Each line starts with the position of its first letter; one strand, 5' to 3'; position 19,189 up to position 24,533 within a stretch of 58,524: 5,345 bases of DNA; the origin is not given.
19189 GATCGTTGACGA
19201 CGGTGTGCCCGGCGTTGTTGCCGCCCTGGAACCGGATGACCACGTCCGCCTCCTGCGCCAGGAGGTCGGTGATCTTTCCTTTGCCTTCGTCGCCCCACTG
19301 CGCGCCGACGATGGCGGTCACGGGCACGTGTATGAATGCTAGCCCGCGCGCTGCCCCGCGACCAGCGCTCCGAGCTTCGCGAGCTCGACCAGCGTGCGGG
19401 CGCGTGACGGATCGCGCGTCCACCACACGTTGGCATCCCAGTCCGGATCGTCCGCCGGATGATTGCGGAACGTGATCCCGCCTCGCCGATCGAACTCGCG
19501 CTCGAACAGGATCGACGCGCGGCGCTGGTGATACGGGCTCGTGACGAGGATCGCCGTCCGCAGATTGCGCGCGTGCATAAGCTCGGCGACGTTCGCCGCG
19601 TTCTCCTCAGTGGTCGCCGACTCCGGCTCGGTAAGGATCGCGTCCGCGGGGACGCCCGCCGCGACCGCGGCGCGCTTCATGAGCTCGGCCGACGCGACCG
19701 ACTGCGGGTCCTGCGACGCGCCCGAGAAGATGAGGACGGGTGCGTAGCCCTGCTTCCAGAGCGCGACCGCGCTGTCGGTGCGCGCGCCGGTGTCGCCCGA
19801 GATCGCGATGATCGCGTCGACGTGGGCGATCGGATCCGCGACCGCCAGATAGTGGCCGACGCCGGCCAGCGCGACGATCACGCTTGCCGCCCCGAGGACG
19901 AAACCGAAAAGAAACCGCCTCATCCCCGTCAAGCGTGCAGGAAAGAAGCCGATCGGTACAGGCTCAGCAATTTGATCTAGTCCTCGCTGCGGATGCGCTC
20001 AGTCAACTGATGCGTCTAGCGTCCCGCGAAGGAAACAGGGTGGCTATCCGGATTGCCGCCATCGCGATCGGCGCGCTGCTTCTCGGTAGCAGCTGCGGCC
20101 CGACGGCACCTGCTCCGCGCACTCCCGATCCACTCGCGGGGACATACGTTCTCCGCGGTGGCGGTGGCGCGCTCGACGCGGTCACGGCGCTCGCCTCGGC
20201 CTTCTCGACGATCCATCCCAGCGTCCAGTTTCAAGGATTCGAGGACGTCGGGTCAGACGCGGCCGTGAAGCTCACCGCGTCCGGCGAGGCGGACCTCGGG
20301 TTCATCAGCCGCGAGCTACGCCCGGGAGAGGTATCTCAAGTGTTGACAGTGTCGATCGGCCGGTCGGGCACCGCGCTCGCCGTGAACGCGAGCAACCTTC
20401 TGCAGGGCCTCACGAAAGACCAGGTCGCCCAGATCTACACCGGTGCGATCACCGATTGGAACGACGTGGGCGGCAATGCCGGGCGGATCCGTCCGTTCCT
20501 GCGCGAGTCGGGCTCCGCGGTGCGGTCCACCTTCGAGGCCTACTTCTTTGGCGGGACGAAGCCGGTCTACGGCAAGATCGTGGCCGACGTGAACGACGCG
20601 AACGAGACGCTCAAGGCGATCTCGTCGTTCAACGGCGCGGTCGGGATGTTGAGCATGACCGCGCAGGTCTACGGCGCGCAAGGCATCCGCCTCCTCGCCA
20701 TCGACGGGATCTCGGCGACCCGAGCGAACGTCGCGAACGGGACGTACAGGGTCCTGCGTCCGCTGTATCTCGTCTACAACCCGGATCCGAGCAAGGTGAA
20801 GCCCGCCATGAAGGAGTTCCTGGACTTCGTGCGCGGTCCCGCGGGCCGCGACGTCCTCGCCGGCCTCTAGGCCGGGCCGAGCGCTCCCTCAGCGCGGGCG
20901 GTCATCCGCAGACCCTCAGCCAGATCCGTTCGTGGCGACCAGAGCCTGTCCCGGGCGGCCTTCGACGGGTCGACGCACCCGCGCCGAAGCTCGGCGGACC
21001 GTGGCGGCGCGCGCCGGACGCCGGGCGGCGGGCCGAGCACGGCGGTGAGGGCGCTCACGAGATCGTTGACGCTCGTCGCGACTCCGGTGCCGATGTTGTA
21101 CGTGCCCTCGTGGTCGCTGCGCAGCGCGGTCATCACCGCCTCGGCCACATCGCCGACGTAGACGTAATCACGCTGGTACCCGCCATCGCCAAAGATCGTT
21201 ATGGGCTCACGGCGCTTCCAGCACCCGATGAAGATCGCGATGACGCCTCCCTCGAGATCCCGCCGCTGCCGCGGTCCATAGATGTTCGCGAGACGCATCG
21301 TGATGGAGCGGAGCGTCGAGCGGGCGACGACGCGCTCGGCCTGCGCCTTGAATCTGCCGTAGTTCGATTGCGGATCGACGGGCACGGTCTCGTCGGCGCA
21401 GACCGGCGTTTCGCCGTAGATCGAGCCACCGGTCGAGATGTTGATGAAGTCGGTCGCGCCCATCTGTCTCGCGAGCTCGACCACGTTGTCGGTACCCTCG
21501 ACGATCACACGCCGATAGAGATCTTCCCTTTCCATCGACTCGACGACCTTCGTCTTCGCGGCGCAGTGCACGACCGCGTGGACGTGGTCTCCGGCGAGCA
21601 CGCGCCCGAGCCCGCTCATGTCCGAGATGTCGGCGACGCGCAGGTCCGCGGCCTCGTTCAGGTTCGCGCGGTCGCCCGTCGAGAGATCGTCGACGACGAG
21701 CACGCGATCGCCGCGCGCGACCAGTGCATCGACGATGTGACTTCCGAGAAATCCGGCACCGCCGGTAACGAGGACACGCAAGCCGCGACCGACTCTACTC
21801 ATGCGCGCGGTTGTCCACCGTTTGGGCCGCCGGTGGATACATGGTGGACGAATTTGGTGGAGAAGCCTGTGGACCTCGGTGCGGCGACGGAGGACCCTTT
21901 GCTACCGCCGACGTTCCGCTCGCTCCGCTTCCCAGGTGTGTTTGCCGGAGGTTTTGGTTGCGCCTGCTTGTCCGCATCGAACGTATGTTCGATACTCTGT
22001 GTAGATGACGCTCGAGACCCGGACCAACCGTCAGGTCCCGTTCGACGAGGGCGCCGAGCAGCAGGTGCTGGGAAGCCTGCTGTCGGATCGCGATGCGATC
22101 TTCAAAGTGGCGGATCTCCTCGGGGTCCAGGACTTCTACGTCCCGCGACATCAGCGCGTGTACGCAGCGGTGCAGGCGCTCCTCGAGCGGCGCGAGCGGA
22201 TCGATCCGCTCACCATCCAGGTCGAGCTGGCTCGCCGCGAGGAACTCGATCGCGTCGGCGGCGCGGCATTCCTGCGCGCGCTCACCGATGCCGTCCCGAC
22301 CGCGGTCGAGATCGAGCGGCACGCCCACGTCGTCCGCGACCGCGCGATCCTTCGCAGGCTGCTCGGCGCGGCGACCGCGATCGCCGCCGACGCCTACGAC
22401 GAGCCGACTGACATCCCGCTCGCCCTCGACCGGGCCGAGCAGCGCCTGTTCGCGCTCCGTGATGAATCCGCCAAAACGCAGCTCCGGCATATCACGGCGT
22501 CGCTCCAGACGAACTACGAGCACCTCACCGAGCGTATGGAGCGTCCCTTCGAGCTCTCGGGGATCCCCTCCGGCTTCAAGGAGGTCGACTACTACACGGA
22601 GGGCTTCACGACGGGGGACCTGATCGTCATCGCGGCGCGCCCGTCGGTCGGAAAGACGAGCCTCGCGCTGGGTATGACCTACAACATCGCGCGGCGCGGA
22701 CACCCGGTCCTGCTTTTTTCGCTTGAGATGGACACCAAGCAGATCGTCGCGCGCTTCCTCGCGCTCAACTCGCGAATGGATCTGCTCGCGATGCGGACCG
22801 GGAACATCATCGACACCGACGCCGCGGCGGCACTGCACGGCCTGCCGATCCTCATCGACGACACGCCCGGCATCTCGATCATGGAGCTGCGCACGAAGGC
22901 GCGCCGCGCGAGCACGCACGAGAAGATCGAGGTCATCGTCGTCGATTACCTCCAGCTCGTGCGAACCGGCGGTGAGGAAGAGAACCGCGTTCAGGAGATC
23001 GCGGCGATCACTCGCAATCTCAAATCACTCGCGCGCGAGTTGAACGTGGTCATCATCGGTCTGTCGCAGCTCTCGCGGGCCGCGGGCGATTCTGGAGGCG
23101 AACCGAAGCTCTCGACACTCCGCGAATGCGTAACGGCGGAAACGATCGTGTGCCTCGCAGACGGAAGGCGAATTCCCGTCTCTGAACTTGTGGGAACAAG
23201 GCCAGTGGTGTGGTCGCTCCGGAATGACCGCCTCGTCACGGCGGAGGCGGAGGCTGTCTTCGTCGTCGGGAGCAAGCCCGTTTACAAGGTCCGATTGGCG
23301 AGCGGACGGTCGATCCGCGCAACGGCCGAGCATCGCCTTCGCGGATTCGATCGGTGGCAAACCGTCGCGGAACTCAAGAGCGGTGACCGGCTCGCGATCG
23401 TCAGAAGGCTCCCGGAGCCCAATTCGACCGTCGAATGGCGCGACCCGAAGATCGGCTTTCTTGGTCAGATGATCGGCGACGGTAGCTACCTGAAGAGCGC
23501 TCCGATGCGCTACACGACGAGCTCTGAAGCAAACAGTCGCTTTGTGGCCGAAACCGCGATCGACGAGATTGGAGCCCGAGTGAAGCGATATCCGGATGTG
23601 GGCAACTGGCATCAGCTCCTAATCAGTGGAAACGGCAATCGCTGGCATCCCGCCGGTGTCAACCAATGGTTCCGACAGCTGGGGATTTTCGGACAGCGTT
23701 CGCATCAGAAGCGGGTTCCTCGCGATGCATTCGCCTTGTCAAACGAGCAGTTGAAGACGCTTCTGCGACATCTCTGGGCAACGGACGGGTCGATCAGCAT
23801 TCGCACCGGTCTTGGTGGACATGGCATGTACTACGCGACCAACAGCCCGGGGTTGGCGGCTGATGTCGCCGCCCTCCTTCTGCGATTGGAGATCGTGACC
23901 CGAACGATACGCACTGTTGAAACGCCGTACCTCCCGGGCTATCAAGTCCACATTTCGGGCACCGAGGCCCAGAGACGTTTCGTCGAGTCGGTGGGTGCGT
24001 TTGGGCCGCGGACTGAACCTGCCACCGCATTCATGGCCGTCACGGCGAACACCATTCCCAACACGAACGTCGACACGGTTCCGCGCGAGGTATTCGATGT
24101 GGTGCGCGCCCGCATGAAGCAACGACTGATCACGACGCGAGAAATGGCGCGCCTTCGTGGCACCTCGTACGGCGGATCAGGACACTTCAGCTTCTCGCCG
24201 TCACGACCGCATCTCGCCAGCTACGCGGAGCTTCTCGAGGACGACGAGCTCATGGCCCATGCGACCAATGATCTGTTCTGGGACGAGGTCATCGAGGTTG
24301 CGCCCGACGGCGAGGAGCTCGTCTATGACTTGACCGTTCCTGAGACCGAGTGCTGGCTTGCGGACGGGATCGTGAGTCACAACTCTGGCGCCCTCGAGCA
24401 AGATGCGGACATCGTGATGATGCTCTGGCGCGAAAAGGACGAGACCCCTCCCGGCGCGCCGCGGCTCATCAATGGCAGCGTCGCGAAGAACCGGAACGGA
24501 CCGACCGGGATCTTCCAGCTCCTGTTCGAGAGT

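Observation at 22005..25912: Two translationally coupled dnaB paralogues: one occupied by a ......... intein, one with the empty site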

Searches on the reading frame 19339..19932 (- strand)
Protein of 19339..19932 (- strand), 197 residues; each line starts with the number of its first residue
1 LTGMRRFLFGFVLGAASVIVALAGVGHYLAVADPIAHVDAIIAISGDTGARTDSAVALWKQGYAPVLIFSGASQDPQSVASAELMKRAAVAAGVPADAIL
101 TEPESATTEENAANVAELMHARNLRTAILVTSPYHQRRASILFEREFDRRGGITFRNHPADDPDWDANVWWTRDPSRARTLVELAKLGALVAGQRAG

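Call 9: search_protein_families(library=pfam, proteins=[window:19339-19932:-], max_evalue=0.0001)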
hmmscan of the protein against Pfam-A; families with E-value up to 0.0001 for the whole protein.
window:19339-19932:- (197 aa): 1 family
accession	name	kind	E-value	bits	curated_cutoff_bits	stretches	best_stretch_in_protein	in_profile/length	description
PF02698.23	DUF218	-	1.2e-26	93.7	27.6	1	40-154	2-105/133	DUF218 domain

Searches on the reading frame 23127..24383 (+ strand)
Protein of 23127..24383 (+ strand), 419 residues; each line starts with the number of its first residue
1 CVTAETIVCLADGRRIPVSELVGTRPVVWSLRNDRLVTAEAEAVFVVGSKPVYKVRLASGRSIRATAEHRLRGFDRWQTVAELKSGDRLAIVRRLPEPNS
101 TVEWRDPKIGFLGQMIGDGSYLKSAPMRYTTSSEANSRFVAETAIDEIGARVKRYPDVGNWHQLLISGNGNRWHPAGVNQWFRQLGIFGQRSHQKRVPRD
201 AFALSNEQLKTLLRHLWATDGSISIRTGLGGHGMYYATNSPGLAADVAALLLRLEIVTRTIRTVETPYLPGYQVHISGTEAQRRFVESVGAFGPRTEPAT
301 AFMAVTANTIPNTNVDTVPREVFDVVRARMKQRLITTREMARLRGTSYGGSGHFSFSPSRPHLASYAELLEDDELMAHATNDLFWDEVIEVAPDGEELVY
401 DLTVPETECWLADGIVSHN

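Call 23: find_homologous_proteins(query=window:23127-24383:+, max_evalue=1e-10)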
Query seq(419 aa) (419 aa): 1560 proteins with E <= 1e-10 among 8000 candidates; the best 120 are listed.
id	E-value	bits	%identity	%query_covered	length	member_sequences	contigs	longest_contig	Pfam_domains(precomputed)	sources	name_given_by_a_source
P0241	1.5e-176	605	64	100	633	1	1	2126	PF03796.22,PF14528.12,PF13481.13,PF14890.12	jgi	jgi:replicative DNA helicase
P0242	9.7e-173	593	64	100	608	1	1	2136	PF03796.22,PF14528.12,PF14890.12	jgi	jgi:replicative DNA helicase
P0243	4.5e-171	587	62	100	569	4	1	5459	PF03796.22,PF14528.12,PF14890.12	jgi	jgi:replicative DNA helicase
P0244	6.4e-170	584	62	100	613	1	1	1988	PF03796.22,PF14528.12,PF14890.12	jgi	-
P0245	4.6e-169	581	65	100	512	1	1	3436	PF03796.22,PF14528.12,PF14890.12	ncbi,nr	ncbi:MAG: intein-containing replicative DNA helicase, partial [Chloroflexota bacterium]|nr:intein-co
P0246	1.0e-161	557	62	100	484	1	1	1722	PF03796.22,PF14528.12,PF14890.12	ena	-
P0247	3.5e-155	535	58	100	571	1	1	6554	PF03796.22,PF14528.12,PF14890.12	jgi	-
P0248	3.8e-154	532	59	100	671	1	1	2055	PF06745.20,PF03796.22,PF14528.12,PF13481.13,PF14890.12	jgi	-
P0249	1.0e-152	527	60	100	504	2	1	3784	PF03796.22,PF14528.12,PF14890.12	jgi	jgi:replicative DNA helicase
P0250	4.5e-152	525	59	96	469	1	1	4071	PF03796.22,PF14528.12,PF14890.12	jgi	jgi:replicative DNA helicase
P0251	1.1e-151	524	57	100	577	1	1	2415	PF03796.22,PF14528.12,PF14890.12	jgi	jgi:replicative DNA helicase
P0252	4.4e-151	522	59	100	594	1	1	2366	PF03796.22,PF14528.12,PF14890.12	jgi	jgi:replicative DNA helicase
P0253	8.7e-151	521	58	100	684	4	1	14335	PF03796.22,PF14528.12,PF13481.13,PF14890.12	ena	-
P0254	1.7e-150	520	57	100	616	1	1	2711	PF03796.22,PF14528.12,PF14890.12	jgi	jgi:replicative DNA helicase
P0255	4.8e-150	518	58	100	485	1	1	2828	PF03796.22,PF14528.12,PF14890.12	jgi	jgi:replicative DNA helicase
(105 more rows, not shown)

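Call 32: search_solved_structures(query=window:23127-24383:+, max_evalue=0.001, show_alignments=2)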
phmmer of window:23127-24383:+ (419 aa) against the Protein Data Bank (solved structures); distinct sequences matched with E-value up to 0.001: 13.
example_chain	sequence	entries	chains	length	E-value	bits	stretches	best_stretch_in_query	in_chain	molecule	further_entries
6frg_A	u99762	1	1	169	1.1e-17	67.4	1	3-97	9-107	Replicative DNA helicase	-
6frh_A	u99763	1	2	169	1.1e-17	67.4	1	3-97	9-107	Replicative DNA helicase,Replicative DNA helicase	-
6fre_A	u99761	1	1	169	2.9e-16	62.7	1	3-97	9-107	Replicative DNA helicase,Replicative DNA helicase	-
4o1r_A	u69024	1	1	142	5.7e-16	61.7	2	4-93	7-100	Replicative DNA helicase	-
1mi8_A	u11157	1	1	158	2e-15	59.9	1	3-98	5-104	DnaB intein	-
2imz_A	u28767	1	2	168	1.1e-06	31.1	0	28-95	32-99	Endonuclease PI-MtuI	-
3ifj_A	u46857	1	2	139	7.3e-06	28.4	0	28-91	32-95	Endonuclease PI-MtuI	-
3igd_A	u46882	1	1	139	2.3e-05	26.7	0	23-91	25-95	Endonuclease PI-MtuI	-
2in9_A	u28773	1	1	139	2.6e-05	26.6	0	28-91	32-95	Endonuclease PI-MtuI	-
2in0_A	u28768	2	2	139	3.4e-05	26.2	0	28-91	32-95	Endonuclease PI-MtuI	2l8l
2in8_A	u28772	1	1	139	0.00014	24.2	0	18-91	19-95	Endonuclease PI-MtuI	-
5k08_A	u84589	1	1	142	0.00016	24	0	28-91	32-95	RecA mini intein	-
5i0a_A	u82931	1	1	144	0.00017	23.9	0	28-91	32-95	Intein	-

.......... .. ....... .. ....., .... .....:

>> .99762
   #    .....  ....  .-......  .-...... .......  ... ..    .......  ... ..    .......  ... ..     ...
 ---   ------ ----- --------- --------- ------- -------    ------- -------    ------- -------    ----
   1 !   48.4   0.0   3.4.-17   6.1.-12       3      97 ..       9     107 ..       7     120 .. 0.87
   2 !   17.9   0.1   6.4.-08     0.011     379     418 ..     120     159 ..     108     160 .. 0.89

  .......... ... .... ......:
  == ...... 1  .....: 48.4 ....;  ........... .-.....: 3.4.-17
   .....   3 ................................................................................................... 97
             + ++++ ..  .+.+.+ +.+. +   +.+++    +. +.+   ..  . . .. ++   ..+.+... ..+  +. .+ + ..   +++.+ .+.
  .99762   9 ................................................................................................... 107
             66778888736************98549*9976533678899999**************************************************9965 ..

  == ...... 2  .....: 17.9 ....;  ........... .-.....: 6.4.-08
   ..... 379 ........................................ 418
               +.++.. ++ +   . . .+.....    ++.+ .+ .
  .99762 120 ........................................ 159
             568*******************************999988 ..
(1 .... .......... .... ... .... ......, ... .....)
